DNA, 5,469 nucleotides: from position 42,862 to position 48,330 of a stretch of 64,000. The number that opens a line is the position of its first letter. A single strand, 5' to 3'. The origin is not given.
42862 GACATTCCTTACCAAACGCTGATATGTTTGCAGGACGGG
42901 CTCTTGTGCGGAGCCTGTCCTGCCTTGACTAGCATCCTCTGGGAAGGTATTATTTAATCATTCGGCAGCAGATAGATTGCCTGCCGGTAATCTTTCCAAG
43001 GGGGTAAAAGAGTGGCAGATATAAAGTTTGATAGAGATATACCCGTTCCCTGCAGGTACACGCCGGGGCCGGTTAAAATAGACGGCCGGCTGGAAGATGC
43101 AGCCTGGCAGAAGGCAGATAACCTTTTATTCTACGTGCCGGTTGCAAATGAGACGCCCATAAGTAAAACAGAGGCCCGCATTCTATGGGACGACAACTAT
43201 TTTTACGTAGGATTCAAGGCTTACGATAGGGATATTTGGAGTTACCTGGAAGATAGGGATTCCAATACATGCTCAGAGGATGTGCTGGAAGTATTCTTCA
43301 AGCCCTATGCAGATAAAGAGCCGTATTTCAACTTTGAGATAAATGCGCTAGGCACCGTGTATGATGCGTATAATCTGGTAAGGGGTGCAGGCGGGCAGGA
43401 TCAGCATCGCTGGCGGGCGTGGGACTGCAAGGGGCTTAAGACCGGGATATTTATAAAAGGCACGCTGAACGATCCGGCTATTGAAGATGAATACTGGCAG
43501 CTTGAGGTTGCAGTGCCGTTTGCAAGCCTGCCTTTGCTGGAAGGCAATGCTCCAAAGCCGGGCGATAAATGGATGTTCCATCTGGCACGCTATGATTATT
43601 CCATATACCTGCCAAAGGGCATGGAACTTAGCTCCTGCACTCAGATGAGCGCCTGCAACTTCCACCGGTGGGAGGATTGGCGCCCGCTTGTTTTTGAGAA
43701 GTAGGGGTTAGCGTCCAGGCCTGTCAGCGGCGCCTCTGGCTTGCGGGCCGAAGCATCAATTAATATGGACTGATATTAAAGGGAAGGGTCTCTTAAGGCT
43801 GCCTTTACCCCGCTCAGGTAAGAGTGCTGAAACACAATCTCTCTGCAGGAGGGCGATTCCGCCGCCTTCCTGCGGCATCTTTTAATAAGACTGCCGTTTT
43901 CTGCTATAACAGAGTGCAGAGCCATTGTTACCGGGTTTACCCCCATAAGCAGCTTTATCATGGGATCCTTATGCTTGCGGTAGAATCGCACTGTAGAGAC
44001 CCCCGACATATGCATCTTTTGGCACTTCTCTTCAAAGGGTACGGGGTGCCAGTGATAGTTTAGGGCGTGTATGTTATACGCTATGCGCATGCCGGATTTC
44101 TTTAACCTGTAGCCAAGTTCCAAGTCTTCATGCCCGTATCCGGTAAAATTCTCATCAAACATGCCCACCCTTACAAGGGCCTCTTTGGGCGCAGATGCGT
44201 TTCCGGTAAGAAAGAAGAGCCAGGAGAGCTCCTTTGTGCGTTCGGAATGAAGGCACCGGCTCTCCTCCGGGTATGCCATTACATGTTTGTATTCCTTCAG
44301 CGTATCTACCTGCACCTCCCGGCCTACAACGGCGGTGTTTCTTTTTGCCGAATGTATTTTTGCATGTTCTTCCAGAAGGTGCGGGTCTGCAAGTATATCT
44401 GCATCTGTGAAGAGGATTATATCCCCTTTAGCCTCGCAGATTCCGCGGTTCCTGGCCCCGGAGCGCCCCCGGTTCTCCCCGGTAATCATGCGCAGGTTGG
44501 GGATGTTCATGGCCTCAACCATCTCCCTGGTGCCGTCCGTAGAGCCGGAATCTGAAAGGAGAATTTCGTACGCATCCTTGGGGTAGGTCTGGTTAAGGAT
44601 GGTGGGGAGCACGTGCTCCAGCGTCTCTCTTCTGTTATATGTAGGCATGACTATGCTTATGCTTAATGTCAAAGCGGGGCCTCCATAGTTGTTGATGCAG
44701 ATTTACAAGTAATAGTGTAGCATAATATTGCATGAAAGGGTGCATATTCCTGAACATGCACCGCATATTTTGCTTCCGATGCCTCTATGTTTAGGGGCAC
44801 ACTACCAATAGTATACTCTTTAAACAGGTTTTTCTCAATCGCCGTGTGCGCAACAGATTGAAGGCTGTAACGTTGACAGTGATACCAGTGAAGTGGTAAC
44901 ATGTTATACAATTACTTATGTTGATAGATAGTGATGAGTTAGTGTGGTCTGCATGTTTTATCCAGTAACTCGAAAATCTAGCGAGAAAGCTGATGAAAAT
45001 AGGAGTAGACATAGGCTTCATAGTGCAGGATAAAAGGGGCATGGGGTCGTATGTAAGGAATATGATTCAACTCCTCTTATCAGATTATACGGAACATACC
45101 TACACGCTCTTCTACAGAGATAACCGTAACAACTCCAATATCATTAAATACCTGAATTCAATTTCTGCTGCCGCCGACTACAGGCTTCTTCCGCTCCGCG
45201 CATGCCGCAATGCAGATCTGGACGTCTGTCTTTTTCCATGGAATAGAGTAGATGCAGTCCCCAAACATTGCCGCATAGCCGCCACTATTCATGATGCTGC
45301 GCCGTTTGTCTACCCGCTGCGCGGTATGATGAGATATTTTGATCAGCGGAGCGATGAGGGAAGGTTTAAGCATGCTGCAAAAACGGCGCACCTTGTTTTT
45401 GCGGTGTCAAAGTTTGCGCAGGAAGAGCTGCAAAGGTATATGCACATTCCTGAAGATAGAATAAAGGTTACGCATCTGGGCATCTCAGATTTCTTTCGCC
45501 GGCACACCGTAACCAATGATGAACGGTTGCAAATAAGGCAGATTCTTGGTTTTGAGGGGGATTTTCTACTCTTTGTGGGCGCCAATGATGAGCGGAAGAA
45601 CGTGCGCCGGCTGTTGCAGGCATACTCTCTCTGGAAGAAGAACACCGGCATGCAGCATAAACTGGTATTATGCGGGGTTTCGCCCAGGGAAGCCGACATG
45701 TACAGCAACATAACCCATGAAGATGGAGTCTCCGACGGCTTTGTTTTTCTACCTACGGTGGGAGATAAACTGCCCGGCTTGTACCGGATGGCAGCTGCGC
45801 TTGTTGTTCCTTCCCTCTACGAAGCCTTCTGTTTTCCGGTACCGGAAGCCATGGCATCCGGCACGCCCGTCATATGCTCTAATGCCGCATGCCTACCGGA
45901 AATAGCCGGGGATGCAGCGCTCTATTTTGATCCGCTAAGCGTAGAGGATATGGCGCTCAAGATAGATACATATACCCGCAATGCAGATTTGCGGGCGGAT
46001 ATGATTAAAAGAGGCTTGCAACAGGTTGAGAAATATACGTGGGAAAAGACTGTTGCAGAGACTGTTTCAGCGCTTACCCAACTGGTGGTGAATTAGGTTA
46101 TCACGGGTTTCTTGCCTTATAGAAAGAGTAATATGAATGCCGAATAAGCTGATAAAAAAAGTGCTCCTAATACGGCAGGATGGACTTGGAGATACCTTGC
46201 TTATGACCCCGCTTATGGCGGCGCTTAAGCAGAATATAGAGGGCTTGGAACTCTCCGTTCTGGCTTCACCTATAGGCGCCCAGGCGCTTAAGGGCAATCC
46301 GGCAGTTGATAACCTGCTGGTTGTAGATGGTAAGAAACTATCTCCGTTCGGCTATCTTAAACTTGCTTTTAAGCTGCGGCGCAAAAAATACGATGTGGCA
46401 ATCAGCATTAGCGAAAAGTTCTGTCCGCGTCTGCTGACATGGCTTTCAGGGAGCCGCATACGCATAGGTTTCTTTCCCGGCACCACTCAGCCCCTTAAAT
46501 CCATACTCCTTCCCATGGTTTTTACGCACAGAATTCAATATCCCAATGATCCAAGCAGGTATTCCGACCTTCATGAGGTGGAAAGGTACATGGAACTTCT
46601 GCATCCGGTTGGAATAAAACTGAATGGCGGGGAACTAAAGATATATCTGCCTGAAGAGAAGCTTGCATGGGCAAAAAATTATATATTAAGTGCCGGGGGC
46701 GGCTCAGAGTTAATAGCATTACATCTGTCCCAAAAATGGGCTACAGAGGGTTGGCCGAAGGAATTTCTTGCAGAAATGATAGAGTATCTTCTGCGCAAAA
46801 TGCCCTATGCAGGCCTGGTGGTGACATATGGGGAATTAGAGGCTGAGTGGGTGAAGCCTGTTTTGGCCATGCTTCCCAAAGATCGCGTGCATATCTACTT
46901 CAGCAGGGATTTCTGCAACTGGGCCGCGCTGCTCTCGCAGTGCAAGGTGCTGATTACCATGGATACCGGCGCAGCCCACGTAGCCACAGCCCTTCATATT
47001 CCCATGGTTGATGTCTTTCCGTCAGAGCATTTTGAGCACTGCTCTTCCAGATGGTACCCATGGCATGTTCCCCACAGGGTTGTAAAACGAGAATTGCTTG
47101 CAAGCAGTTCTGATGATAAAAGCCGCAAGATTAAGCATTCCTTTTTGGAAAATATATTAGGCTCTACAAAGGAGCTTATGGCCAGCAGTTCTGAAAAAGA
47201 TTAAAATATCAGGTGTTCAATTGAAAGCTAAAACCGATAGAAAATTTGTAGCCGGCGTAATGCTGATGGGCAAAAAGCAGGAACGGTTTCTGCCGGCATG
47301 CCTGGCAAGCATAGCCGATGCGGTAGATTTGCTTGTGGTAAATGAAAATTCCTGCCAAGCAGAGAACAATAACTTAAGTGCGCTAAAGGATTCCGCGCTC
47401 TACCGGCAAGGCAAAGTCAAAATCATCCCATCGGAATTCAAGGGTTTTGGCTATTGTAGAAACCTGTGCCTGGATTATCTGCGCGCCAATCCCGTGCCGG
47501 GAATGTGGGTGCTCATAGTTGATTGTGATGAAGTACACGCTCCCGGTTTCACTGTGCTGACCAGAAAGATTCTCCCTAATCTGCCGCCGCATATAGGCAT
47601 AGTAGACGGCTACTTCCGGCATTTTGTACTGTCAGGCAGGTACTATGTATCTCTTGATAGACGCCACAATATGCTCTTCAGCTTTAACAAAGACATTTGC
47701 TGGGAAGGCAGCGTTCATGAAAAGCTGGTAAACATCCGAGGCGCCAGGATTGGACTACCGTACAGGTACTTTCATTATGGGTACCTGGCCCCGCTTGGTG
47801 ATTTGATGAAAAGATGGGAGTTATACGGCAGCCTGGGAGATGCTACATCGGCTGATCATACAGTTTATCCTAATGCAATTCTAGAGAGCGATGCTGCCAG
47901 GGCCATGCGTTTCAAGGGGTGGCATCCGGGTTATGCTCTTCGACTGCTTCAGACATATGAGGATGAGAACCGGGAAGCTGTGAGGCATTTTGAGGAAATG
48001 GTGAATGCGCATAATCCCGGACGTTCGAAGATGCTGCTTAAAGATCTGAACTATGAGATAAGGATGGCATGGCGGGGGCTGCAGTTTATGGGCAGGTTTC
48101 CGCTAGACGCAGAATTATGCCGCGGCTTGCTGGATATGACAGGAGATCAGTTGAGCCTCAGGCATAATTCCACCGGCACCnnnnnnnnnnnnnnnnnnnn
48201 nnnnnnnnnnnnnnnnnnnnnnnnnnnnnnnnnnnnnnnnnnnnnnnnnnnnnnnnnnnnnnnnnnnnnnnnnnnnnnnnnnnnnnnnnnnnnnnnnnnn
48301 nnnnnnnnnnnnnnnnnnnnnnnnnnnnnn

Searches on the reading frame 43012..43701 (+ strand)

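Call 16: search_protein_families(library=pfam, proteins=[window:43012-43701:+], max_evalue=0.001)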
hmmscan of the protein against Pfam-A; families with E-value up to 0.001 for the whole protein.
window:43012-43701:+ (230 aa): 1 family
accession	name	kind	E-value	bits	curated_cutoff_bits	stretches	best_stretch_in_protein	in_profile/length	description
PF06452.16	CBM9_1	-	4.5e-09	36.9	23.4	1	23-124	1-100/185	Carbohydrate family 9 binding domain-like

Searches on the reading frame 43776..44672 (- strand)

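Call 16: search_protein_families(library=pfam, proteins=[window:43776-44672:-], max_evalue=0.001)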
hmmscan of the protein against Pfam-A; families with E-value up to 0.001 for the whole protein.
window:43776-44672:- (298 aa): 4 families
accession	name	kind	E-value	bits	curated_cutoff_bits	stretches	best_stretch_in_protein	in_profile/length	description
PF00535.33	Glycos_transf_2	-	3.8e-29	102.2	23.3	1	6-151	1-147/168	Glycosyl transferase family 2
PF13641.12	Glyco_tranf_2_3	-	1.2e-17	65.2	27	1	5-211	3-215/230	Glycosyltransferase like family 2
PF10111.15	Glyco_tranf_2_2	-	8.3e-17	62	27.3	1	6-214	1-223/276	Glycosyltransferase like family 2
PF02709.20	Glyco_transf_7C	-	1.6e-06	28.1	23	1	154-198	19-63/78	N-terminal domain of galactosyltransferase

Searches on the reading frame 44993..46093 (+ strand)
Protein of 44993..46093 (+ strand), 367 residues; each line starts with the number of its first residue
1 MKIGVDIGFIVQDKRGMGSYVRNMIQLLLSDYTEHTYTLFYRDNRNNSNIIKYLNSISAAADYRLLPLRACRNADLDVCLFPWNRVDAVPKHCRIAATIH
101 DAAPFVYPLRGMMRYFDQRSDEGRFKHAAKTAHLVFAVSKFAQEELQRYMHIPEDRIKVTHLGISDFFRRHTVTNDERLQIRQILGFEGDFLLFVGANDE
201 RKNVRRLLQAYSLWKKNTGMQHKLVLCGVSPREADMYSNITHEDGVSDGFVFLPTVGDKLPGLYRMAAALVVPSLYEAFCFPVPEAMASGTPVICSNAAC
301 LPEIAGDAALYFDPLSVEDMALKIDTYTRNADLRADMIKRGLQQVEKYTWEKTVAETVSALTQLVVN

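Call 17: search_protein_families(library=pfam, proteins=[window:44993-46093:+], max_evalue=0.001)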
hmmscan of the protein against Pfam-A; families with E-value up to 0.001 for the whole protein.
window:44993-46093:+ (367 aa): 5 families
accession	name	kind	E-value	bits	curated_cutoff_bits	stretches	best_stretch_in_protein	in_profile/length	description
PF00534.26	Glycos_transf_1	-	8.2e-28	97.5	26.4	1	185-342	9-170/172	Glycosyl transferases group 1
PF13692.12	Glyco_trans_1_4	-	5.8e-21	75.7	27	1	192-326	4-138/142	Glycosyl transferases group 1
PF13524.12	Glyco_trans_1_2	-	3.4e-08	34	25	1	282-356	66-141/144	Glycosyl transferase-like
PF13439.12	Glyco_transf_4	-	1.2e-07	32.4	28.5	1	91-164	95-166/170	Glycosyltransferase Family 4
PF20706.3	GT4-conflict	-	3.7e-07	29.9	26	1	127-305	142-320/385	Family 4 Glycosyltransferase in conflict systems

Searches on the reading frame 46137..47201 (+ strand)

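Call 17: search_protein_families(library=pfam, proteins=[window:46137-47201:+], max_evalue=0.001)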
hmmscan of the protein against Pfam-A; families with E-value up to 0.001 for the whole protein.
window:46137-47201:+ (355 aa): 1 family
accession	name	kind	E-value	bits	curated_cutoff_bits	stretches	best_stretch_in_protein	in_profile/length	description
PF01075.23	Glyco_transf_9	-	8.1e-15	55.2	22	1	74-301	2-216/247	Glycosyltransferase family 9 (heptosyltransferase)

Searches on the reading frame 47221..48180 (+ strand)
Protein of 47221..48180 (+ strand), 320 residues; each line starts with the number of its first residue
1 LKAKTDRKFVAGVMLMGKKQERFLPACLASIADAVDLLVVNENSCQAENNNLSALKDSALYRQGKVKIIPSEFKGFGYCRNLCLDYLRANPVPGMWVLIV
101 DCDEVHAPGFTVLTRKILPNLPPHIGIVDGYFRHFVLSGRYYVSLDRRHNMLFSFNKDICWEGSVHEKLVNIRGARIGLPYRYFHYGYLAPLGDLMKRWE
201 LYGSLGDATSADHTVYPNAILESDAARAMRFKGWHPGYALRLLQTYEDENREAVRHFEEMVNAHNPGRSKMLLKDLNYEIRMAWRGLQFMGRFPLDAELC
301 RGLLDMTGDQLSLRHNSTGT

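Call 17: search_protein_families(library=pfam, proteins=[window:47221-48180:+], max_evalue=0.001)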
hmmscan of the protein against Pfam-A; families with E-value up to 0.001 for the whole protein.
window:47221-48180:+ (320 aa): 1 family
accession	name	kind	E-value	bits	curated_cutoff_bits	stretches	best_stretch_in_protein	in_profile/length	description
PF00535.33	Glycos_transf_2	-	0.00045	20.6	23.3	1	21-110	10-95/168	Glycosyl transferase family 2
